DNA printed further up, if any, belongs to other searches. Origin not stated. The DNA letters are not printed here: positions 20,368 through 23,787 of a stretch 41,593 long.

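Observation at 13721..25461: Two giant PilY1-like paralogs in tandem, separated by a small secreted protein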

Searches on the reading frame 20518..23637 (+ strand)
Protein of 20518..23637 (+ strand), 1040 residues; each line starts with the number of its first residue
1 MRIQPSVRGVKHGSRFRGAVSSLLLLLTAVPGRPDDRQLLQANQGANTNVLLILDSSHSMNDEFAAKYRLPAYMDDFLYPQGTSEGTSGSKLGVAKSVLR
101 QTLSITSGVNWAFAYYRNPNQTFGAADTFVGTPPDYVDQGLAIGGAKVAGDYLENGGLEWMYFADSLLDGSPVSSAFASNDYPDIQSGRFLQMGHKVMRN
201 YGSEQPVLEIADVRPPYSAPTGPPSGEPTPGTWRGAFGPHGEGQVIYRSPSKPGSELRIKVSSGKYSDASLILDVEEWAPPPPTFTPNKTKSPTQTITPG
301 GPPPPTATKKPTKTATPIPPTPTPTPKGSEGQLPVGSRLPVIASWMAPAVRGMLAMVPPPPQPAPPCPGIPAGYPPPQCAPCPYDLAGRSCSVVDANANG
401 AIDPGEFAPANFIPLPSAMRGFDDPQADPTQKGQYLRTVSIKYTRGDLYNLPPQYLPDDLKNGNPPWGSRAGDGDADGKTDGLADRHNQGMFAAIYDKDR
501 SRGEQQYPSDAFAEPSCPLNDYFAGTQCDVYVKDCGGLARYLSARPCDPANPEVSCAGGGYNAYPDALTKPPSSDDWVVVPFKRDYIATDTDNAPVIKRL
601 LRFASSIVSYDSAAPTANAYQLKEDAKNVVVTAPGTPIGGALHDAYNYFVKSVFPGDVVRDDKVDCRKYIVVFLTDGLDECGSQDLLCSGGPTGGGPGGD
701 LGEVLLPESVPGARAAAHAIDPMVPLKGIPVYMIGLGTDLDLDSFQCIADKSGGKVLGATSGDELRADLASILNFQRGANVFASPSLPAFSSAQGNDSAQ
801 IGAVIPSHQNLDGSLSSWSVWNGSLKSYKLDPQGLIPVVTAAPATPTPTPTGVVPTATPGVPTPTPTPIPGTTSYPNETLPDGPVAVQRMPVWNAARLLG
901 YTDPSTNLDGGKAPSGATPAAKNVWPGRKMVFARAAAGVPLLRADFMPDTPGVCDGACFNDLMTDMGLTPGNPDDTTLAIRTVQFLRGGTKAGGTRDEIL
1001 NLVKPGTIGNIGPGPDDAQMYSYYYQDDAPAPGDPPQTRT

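Call 60: predict_structure(alignment_id=A2)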
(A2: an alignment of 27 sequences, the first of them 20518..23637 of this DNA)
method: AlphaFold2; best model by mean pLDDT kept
length: 1040 residues; sequences in the alignment: 27
mean_pLDDT: 60.0   pTM: 0.58
mean pLDDT of the five models: 60.0, 59.8, 58.2, 57.3, 56.3
residues with pLDDT >= 90: 76; 70-90: 344; 50-70: 215; < 50: 405
segments of 3 or more residues with pLDDT < 50: 1-45, 71-88, 130-139, 197-226, 284-358, 453-466, 488-509, 520-524, 542-559, 775-795, 801-824, 842-874, 896-941, 988-999, 1013-1015, 1017-1040
pLDDT, mean of each block of 10 residues (from residue 1): 25 34 34 30 60 85 60 45 46 80 77 77 64 37 76 72 86 89 81 54 34 43 46 76 84 88 83 92 53 34 35 34 31 34 42 45 75 74 69 83 81 74 70 88 78 46 47 69 59 34 37 62 59 72 41 40 66 64 78 82 77 79 83 78 89 68 80 84 75 89 87 75 81 85 84 90 82 51 29 45 39 35 52 61 40 35 31 55 57 51 34 28 29 40 57 62 70 74 51 44 52 47 33 34
secondary structure, 60 per line:
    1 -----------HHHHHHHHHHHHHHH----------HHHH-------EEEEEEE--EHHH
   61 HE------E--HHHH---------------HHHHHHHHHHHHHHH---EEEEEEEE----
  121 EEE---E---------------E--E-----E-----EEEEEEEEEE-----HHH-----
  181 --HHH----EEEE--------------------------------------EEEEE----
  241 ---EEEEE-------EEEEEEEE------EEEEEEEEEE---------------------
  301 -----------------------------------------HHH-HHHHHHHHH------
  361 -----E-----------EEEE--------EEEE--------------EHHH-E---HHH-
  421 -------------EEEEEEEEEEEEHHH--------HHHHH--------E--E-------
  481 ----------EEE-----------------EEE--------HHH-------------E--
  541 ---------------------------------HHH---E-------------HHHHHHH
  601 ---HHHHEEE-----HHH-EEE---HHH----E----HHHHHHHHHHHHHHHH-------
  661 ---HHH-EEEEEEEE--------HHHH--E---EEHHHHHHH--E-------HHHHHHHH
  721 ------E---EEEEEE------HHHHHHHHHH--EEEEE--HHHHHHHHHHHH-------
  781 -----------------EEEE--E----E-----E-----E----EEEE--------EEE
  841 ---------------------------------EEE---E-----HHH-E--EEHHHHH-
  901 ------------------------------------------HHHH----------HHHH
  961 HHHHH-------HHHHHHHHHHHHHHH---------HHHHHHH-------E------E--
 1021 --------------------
elements in order (helices of 4 or more, strands of 3 or more residues): H12-26 H37-40 E48-54 H58-61 H72-75 H91-105 E109-116 E121-123 E158-167 E190-193 E232-236 E244-248 E256-263 E270-279 H346-354 E378-381 E390-393 E434-445 H457-461 E491-493 E511-513 H594-600 H604-607 E608-610 E620-622 H638-653 E668-675 H684-687 H696-702 H713-720 E731-736 H743-752 E755-759 H762-773 E798-801 E826-829 E838-840 E874-876 H895-899 H943-946 H957-965 H973-987 H997-1003

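Call 62: fold_search(model_id=the predicted structure, library=pdb)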
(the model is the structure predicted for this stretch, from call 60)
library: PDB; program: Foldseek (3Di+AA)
matches with E <= 10: 177; with E <= 0.001: 0
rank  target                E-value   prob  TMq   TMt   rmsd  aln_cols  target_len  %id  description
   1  4fx5                  6.5e-02  0.95  0.08  0.19  11.5       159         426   20  von Willebrand factor type A from Catenulispora acidiphila (released 2012-07-18)
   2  9c4f_I                7.3e-02  0.82  0.08  0.36  11.3       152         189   14  Infectious B19V capsid (released 2024-10-16)
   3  4jdu                  9.6e-02  0.75  0.07  0.33   7.1       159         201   16  The crystal structure of an aerotolerance-related membrane protein from Bacteroides fragilis NCTC 9343 with multiple mut (released 2013-03-27)
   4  2win_I                1.1e-01  0.28  0.09  0.17  15.7       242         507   13  C3 convertase (C3bBb) stabilized by SCIN (released 2009-06-09)
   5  8ebt_E                1.5e-01  0.33  0.05  0.12  12.3       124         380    8  XPA repositioning Core7 of TFIIH relative to XPC-DNA lesion (Cy5) (released 2023-04-19)
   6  6fpz_A                2.1e-01  0.44  0.09  0.15  12.1       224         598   12  Inter-alpha-inhibitor heavy chain 1, D298A (released 2019-02-27)
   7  9pd5_E                2.1e-01  0.33  0.05  0.12  12.4       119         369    8  NER dual incision complex - NoF (released 2026-02-18)
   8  8ebu_E                2.1e-01  0.21  0.05  0.11  12.7       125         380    9  XPC release from Core7-XPA-DNA (Cy5) (released 2023-04-19)
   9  7z87_C                2.2e-01  0.35  0.05  0.07   8.0        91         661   14  DNA-PK in the active state (released 2023-01-18)
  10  8d3c_A                3.0e-01  0.28  0.07  0.06  11.2       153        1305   13  VWF tubule derived from monomeric D1-A1 (released 2022-07-06)
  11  1ijb                  3.2e-01  0.41  0.07  0.30  10.7       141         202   13  The von Willebrand Factor mutant (I546V) A1 domain (released 2002-07-10)
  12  8ebs_E                3.4e-01  0.57  0.07  0.20   8.8       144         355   10  Initial DNA-lesion (Cy5) binding by XPC and TFIIH (released 2023-04-19)
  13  7eow_A                3.6e-01  0.57  0.08  0.35   5.3       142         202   13  High-resolution structure of vWF A1 domain in complex with caplacizumab, the first nanobody-based medicine (released 2021-07-07)
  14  1sq0_A                4.0e-01  0.57  0.08  0.36   5.4       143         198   12  Crystal Structure of the Complex of the Wild-type Von Willebrand Factor A1 domain and Glycoprotein Ib alpha at 2.6 Ang (released 2004-04-13)
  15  3ibs_B                4.0e-01  0.51  0.04  0.21   3.0        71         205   17  Crystal structure of conserved hypothetical protein BatB from Bacteroides thetaiotaomicron (released 2009-08-25)
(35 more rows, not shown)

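Call 63: search_solved_structures(query=A2, max_evalue=1)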
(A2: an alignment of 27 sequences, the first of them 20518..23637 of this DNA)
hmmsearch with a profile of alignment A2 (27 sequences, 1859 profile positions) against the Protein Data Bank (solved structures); distinct sequences matched with E-value up to 1: 3.
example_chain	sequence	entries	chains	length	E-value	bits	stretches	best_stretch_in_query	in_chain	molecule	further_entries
3hx6_A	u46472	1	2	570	4.5e-32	113.3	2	1268-1433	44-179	Type 4 fimbrial biogenesis protein PilY1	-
8zvk_A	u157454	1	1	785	0.34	11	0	277-524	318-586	AaBgIC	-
9oqs_A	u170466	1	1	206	0.64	10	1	1472-1592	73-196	N-hydroxylamine dehydratase (NohD)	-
